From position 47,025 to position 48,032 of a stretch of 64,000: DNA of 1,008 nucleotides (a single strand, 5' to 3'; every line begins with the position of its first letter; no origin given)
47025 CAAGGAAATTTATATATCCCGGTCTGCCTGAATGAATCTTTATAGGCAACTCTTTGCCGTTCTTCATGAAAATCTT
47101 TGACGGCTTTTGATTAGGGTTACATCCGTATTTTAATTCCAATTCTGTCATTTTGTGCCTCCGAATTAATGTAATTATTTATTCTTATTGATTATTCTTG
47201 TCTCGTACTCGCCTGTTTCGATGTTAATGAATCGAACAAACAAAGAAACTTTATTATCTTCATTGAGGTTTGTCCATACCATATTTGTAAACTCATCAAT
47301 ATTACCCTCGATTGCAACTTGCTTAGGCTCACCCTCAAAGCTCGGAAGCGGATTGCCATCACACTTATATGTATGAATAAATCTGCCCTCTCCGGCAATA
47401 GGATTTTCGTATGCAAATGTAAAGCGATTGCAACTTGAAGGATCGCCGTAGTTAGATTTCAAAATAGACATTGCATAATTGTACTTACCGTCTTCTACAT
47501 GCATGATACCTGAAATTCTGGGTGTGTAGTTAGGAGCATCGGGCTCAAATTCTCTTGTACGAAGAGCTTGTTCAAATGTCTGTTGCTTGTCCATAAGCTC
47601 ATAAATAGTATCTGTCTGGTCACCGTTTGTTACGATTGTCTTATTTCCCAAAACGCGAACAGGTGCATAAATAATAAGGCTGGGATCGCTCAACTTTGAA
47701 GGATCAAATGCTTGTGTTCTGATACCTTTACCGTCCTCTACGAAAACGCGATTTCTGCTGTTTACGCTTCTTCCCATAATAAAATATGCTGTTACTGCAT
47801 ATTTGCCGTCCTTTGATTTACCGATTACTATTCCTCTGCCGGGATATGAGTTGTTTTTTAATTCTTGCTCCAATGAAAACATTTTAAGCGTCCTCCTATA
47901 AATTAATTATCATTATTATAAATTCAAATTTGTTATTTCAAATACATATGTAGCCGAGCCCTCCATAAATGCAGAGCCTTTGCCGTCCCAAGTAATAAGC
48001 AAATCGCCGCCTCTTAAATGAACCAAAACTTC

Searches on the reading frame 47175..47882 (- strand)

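Call 50: search_protein_families(library=pfam, proteins=[window:47175-47882:-], max_evalue=0.00001)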
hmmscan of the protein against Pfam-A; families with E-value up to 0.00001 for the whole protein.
window:47175-47882:- (235 aa): 1 family
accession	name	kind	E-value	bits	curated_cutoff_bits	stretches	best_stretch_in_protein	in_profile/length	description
PF07826.16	IMP_cyclohyd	-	1.3e-74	250.4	28.1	1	13-220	1-189/192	IMP cyclohydrolase-like protein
